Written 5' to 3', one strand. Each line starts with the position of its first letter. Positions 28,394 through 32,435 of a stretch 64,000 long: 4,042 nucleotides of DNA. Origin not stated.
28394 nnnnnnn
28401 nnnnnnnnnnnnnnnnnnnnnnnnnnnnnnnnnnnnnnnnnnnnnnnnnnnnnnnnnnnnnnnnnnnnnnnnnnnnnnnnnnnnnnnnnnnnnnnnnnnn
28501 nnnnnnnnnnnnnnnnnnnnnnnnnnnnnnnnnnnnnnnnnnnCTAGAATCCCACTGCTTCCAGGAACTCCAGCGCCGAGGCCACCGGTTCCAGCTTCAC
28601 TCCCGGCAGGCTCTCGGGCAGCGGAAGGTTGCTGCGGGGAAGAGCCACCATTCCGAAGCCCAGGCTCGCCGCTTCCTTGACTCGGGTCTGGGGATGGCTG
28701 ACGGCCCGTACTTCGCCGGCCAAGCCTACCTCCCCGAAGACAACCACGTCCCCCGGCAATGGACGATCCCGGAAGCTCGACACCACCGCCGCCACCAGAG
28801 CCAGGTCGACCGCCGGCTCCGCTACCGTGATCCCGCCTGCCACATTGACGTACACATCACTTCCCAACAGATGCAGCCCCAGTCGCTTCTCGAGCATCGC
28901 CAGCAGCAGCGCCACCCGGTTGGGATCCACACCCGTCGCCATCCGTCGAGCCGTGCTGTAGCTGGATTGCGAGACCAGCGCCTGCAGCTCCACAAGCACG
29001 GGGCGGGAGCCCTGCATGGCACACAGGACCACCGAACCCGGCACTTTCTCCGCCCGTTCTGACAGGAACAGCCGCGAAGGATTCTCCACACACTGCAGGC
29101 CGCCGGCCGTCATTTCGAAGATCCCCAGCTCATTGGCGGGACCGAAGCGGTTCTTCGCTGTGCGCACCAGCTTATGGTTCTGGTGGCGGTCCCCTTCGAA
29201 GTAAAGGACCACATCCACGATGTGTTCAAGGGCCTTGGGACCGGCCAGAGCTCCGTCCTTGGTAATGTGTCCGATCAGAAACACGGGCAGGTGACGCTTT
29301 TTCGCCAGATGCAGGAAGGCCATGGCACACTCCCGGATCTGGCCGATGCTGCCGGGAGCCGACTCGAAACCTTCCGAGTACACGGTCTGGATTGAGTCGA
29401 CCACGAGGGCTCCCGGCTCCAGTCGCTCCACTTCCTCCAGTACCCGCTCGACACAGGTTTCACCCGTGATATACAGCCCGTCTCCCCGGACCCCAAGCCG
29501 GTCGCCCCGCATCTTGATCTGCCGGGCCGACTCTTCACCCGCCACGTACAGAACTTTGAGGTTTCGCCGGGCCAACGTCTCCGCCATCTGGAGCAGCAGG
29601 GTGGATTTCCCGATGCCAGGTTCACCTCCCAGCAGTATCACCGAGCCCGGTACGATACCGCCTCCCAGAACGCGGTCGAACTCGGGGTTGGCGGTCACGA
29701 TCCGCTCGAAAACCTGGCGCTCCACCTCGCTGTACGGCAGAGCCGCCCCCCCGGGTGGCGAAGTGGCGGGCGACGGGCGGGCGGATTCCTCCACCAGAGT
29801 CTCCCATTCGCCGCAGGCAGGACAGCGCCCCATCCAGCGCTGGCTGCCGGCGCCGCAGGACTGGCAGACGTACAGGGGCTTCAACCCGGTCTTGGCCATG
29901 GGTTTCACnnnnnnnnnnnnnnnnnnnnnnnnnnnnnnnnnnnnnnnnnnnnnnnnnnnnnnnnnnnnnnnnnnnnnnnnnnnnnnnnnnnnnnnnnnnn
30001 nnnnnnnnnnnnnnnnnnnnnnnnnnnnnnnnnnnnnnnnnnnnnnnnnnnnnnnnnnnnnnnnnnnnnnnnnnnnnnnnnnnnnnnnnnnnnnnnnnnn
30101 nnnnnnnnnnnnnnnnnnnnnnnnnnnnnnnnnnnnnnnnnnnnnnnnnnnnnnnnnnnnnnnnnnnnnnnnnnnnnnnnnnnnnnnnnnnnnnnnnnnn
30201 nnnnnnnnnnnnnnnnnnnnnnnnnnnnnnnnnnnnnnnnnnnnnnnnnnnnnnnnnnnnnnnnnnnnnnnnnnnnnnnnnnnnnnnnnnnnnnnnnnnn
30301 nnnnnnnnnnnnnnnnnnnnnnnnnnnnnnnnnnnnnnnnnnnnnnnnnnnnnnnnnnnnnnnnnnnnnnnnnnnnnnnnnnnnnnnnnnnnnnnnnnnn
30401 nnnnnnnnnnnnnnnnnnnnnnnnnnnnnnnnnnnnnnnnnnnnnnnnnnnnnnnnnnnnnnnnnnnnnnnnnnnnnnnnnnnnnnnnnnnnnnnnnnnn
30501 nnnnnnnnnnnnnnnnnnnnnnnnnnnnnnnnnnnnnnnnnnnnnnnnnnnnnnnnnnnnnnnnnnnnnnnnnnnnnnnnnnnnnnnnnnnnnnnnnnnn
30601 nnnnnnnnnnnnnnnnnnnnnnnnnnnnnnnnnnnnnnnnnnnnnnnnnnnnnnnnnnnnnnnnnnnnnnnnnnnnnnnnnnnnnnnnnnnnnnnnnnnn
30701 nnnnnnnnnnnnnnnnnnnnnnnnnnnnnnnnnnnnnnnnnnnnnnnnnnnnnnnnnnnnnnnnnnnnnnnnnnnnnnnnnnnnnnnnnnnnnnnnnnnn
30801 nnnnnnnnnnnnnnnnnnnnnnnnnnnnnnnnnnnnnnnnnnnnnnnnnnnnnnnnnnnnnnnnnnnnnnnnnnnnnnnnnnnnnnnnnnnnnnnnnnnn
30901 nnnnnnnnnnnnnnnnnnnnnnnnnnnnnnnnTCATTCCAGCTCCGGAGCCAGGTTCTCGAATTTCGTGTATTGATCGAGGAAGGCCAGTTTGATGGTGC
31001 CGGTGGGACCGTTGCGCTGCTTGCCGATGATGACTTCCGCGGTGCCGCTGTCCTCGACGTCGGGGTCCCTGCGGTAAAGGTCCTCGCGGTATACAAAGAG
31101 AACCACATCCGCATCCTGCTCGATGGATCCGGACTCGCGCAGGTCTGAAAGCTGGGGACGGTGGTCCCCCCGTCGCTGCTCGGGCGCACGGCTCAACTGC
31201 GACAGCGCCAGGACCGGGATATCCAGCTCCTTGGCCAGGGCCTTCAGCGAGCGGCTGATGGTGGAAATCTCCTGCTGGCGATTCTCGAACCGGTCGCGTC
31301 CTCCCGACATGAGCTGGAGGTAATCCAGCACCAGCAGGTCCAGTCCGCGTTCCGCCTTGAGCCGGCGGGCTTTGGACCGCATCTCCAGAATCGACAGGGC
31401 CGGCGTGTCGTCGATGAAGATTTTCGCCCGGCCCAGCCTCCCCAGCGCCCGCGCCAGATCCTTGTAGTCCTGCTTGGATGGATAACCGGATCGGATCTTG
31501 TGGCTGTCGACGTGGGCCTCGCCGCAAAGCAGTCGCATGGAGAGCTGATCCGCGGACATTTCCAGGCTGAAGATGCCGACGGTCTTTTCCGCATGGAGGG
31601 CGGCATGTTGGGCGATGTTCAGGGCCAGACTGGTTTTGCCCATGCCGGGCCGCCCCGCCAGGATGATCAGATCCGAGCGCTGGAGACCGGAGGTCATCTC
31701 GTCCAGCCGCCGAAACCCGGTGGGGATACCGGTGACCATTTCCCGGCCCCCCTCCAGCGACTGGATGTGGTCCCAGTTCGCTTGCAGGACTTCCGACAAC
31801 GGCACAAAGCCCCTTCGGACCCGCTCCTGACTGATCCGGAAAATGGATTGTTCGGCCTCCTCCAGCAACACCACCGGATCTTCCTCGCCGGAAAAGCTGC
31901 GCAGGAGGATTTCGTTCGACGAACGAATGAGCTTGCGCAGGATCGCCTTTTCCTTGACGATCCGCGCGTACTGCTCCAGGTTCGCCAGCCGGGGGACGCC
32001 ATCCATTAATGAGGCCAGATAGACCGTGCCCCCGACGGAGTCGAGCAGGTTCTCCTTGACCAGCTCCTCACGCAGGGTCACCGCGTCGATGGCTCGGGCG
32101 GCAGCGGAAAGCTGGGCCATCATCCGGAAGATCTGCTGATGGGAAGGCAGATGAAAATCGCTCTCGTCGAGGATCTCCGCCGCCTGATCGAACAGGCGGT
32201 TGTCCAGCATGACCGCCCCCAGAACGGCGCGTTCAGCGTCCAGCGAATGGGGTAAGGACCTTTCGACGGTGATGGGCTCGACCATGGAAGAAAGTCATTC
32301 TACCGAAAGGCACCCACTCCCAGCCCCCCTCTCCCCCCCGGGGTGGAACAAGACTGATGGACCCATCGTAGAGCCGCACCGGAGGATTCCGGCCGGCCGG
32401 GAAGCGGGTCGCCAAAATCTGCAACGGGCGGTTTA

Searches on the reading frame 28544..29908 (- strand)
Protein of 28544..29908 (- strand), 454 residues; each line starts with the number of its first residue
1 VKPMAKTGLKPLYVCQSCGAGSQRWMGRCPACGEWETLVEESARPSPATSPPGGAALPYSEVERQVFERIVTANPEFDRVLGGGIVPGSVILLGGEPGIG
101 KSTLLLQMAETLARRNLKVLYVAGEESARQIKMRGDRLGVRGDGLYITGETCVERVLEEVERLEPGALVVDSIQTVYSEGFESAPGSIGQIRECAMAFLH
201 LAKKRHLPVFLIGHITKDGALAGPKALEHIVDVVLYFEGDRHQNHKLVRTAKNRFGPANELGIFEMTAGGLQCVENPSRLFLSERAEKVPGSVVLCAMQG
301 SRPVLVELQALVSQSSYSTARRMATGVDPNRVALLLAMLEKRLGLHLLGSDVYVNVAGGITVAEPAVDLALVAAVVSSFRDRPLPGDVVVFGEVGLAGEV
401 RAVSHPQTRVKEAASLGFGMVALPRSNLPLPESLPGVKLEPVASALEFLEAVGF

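Call 75: search_protein_families(library=pfam, proteins=[window:28544-29908:-], max_evalue=0.0001)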
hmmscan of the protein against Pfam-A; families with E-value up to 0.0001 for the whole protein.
window:28544-29908:- (454 aa): 7 families
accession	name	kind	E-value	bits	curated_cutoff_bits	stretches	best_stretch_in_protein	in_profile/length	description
PF13481.12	AAA_25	-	7.1e-14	52.3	27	1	62-220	7-195/195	AAA domain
PF18073.7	Zn_ribbon_LapB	-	4.5e-13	49.1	25.7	1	13-40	1-28/28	Rubredoxin metal binding domain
PF06745.19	ATPase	-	3.3e-12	46.7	26.6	1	75-142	6-74/231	KaiC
PF13401.12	AAA_22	-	2.1e-07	31.8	27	1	89-214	6-123/130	AAA domain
PF03796.21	DnaB_C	-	4.7e-06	26.6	27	1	75-134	7-66/255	DnaB-like helicase C terminal domain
PF25199.1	nSTAND_NTPase5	-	5.6e-05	23.4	34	0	88-131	41-85/145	Novel STAND NTPase 5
PF13191.12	AAA_16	-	9.1e-05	23.4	32.6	0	85-127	24-63/167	AAA ATPase domain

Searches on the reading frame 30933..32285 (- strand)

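Call 75: search_protein_families(library=pfam, proteins=[window:30933-32285:-], max_evalue=0.0001)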
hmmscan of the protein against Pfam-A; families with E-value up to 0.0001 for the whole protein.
window:30933-32285:- (450 aa): 4 families
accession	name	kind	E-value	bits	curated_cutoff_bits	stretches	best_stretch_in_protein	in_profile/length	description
PF03796.21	DnaB_C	-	7.1e-110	366.8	27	1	186-444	1-255/255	DnaB-like helicase C terminal domain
PF00772.26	DnaB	-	2.5e-33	114.6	23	1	11-112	2-103/103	DnaB-like helicase N terminal domain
PF13481.12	AAA_25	-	2.6e-14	53.8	27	1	192-365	20-191/195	AAA domain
PF06745.19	ATPase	-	7.7e-05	22.6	26.6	0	187-248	1-63/231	KaiC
